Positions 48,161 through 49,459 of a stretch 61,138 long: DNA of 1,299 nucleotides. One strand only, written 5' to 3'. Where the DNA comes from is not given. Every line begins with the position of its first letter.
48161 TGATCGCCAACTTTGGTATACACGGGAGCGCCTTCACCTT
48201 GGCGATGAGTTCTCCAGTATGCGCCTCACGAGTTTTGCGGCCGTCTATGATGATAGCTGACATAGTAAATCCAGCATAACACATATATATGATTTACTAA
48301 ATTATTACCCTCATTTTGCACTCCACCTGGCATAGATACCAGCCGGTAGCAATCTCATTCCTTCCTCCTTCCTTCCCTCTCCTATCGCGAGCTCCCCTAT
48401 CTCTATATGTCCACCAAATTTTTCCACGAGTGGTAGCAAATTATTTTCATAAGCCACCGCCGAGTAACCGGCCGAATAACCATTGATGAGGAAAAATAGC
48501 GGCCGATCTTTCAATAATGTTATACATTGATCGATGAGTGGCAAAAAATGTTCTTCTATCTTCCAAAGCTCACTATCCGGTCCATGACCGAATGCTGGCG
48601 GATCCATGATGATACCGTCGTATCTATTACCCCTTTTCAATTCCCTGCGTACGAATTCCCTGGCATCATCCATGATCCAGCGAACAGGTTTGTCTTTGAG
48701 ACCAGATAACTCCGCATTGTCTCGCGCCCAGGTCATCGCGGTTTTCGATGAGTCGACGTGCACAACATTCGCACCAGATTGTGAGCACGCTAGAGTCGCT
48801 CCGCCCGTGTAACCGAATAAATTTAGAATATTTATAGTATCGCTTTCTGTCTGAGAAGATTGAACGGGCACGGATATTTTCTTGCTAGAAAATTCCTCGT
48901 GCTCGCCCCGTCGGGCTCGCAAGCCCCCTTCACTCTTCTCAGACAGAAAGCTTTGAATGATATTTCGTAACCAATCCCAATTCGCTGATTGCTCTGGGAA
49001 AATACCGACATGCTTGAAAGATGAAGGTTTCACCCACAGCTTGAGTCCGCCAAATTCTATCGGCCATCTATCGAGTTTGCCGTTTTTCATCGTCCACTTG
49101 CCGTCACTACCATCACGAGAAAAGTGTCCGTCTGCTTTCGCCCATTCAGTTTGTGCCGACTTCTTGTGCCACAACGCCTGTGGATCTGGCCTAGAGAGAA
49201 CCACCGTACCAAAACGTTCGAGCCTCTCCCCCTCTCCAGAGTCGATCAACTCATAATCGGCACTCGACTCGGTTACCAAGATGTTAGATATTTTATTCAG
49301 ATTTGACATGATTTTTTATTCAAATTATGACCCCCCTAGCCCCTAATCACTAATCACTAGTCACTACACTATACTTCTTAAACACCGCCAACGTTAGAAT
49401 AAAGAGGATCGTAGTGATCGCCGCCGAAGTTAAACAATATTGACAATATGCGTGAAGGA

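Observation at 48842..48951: Family B: a conserved core with compensatory substitutions and a copy-specific 18-bp perfect inverted repeat, in frame in a methyltransferase gene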

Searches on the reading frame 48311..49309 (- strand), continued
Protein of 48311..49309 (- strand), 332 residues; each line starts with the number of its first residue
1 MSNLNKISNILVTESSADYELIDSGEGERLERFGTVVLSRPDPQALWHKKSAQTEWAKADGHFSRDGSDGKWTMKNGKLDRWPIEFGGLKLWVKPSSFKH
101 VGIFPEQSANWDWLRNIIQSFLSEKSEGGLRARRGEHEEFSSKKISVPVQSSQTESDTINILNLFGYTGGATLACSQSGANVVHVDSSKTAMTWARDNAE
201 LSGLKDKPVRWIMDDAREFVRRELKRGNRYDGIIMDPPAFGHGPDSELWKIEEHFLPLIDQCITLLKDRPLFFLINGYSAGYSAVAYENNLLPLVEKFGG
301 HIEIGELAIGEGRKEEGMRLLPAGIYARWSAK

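Call 85: search_solved_structures(query=window:48311-49309:-, max_evalue=0.001)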
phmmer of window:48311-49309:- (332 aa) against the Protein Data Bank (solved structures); distinct sequences matched with E-value up to 0.001: 8.
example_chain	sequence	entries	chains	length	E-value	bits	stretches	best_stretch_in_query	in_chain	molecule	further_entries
2igt_A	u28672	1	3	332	1.8e-60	208.5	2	154-332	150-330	SAM dependent methyltransferase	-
3c0k_A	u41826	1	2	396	2.3e-11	47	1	159-243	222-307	UPF0064 protein yccW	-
2as0_A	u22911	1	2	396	1.2e-10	44.7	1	160-242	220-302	hypothetical protein PH1915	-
1wxw_A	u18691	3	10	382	2.2e-10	43.8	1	161-245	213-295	hypothetical protein TTHA1280 | putative SAM-dependent RNA methyltransferase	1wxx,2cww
3v8v_A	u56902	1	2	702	6.7e-10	42.2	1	160-266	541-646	Ribosomal RNA large subunit methyltransferase L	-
3v97_A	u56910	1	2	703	6.8e-10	42.2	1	160-266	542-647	Ribosomal RNA large subunit methyltransferase L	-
3vse_A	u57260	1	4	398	1.4e-09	41.2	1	160-307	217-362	Putative uncharacterized protein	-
2b78_A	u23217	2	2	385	4.7e-05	26.3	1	160-273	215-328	hypothetical protein SMU.776 | Putative uncharacterized protein SMU.776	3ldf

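Call 89: predict_structure(alignment_id=A1)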
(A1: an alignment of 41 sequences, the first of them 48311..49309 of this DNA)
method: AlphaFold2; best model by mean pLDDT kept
length: 332 residues; sequences in the alignment: 41
mean_pLDDT: 85.4   pTM: 0.85
mean pLDDT of the five models: 85.4, 85.2, 84.9, 84.8, 84.2
residues with pLDDT >= 90: 213; 70-90: 68; 50-70: 26; < 50: 25
segments of 3 or more residues with pLDDT < 50: 135-155
pLDDT, mean of each block of 10 residues (from residue 1): 65 93 93 94 89 93 76 83 95 81 91 97 77 48 38 62 90 97 95 94 95 96 98 85 66 91 98 85 86 96 94 85 93 89
secondary structure, 60 per line:
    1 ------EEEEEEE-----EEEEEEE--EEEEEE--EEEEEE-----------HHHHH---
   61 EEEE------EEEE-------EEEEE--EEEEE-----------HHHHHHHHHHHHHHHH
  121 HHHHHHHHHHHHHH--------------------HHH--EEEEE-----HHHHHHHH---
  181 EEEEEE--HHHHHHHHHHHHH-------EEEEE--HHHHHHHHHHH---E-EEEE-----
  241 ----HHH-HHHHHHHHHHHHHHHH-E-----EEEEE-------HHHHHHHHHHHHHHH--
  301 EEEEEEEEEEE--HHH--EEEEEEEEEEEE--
elements in order: E7-13 E19-25 E28-33 E36-41 H53-57 E61-64 E71-74 E82-86 E89-93 H105-134 E160-164 H170-177 E181-186 H189-201 E209-213 H216-226 E232-235 H249-264 E272-276 H284-298 E301-311 E319-330

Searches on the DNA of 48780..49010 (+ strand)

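Call 11: search_rna_families(source=window, start=48780, end=49010, threshold=evalue, max_evalue=10)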
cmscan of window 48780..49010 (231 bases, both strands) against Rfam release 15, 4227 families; matches with E-value up to 10: 4.
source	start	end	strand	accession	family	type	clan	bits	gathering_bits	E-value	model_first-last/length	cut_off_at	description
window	48847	48946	+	RF00073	MIR156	Gene; miRNA;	-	19.8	62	0.093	1-88/88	no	mir-156 microRNA precursor family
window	48854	48939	+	RF02521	Virus-PTE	Cis-reg;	-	17.2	80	0.37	1-85/85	no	Panicum mosaic virus cap-independent translation enhancer RNA (PTE)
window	48828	48960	+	RF04148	MIR844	Gene; miRNA;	-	16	70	0.96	1-114/114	no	MIR844 microRNA precursor family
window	48843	48949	-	RF03363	mir-6129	Gene; miRNA;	-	15.5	114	2.2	1-92/92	no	mir-6129 microRNA precursor family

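Call 38: build_rna_model(alignment_id=A2, structure=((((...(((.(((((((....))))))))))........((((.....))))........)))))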
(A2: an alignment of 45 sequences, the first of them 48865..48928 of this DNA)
Model R1 built from alignment A2 (45 sequences, 65 columns); structure: as given.
model positions 65; base pairs 18; branch points 1; effective number of sequences 2.25; information 0.863 bits per position. Calibrated on 0.2 Mb of random sequence (short: E-values are rough).
structure used (alignment columns):
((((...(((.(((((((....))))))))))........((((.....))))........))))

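Call 39: search_with_rna_model(model_id=R1, sources=[window, L045, L046, L048, L049, L050, L051, L052, L053, L054, L055, L056, L057, L058, L059, L060, L061, L062, L063, L064, L065, L066, L067, L068, L069, L070, L071, L072, L073, L074, L075, L076, L077, L078, L079, L080, L081, L082, L083, L084, L085, L086, L087, L088, L089, L090, L091, L092, L093, L094, L095, L096, L097, L098, L099, L100, L101, L102, L103, L104, L105, L106, L107, L108, L109, L110, L111, L112, L113, L114, L115, L116, L117, L118, L119, L120, L121, L122, L123, L124, L125, L126, L127], max_evalue=1)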
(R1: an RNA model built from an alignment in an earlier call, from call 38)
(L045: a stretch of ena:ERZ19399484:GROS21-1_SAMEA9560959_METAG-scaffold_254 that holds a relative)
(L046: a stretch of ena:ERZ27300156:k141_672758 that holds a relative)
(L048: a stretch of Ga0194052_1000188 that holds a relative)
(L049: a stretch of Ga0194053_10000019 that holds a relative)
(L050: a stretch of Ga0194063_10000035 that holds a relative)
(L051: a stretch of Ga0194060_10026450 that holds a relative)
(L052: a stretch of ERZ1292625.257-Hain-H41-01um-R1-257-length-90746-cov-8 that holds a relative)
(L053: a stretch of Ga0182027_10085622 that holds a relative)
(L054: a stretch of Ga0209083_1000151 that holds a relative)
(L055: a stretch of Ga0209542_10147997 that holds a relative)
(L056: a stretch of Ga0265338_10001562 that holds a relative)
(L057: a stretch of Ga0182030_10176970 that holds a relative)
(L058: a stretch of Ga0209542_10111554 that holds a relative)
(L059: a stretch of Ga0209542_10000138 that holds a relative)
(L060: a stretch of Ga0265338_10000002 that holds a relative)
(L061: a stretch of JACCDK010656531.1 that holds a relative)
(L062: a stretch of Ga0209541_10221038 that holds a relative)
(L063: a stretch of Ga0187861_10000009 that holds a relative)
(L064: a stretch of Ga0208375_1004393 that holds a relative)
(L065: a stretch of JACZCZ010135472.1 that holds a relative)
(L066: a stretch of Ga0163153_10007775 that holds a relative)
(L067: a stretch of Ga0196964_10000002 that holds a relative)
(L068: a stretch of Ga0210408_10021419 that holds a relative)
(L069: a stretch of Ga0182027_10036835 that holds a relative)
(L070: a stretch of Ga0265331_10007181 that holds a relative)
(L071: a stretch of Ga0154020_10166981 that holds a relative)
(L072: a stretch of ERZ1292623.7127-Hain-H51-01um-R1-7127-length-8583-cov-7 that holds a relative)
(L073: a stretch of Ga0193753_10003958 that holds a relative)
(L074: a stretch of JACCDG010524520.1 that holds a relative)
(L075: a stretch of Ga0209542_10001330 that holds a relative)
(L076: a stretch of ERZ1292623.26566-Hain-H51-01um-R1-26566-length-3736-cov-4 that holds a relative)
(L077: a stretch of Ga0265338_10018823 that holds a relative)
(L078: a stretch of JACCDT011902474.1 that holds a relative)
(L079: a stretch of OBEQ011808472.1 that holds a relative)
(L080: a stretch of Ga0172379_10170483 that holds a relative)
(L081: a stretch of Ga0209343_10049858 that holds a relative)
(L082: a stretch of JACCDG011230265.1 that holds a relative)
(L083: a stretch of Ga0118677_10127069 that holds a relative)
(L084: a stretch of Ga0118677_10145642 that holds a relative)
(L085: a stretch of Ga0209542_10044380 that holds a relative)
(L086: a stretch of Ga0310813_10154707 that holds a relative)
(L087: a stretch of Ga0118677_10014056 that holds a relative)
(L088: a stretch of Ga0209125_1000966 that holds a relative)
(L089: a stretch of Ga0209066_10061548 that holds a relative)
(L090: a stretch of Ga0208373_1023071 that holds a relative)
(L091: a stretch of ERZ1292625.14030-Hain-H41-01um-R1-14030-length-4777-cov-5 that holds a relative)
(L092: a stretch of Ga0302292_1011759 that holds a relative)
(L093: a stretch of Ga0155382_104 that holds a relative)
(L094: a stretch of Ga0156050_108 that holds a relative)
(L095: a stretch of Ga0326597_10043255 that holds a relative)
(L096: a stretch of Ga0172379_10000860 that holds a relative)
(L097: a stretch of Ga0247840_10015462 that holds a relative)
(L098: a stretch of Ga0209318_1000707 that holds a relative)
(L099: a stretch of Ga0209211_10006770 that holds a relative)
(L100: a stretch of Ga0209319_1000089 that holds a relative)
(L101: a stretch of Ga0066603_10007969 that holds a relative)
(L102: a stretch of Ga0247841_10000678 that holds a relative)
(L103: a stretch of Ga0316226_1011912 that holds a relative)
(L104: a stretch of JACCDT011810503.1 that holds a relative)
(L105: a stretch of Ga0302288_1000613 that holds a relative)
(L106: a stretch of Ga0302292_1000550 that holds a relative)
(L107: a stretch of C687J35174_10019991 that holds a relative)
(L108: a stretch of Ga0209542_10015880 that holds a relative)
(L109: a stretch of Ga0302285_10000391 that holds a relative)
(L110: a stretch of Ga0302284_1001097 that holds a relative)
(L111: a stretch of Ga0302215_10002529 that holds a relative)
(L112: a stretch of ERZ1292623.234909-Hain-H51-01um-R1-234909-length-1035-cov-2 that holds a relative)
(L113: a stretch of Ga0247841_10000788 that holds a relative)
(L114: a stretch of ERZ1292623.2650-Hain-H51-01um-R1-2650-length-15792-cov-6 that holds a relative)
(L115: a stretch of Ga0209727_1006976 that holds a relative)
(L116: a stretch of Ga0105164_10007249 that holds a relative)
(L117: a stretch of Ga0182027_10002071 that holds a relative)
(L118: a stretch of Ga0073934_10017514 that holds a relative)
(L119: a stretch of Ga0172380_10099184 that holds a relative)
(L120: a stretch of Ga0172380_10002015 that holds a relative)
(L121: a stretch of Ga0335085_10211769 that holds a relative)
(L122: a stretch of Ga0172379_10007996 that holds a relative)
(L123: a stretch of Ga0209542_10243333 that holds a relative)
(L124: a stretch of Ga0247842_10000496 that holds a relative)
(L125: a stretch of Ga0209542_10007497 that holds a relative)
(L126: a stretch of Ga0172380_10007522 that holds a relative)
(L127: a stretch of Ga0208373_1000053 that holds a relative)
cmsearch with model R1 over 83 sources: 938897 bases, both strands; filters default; matches with E-value up to 1: 20.
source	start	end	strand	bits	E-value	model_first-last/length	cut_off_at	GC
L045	10370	10433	-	91.7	1.4e-22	1-65/65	no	0.59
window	48865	48928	+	86.4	4.5e-21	1-65/65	no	0.61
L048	10382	10445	-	86.4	4.5e-21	1-65/65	no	0.61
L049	10382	10445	-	86.4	4.5e-21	1-65/65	no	0.61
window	21562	21623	+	85.3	9.5e-21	1-65/65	no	0.58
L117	10931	10994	+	79.8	3.5e-19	1-65/65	no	0.52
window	46397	46458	+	79.1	5.5e-19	1-65/65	no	0.56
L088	11002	11065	-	72.1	5.8e-17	1-65/65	no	0.45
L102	11029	11092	-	71.7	7.4e-17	1-65/65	no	0.48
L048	12852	12934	-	62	4.4e-14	1-65/65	no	0.61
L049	12852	12934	-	62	4.4e-14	1-65/65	no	0.61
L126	4902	4966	+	61.4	6.8e-14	1-65/65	no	0.45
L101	1941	2007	-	53.3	1.4e-11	1-65/65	no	0.49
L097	1070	1134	-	48.5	3.4e-10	1-65/65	no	0.52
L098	10945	11009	+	43.6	8.5e-09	1-65/65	no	0.52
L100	10945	11009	+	43.6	8.5e-09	1-65/65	no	0.52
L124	10958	11021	+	36.4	1e-06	1-65/65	no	0.44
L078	13838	13908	+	36.1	1.2e-06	1-65/65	no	0.61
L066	1768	1826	-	31.9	2e-05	1-65/65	no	0.53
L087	562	627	+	17.4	0.29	1-65/65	no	0.59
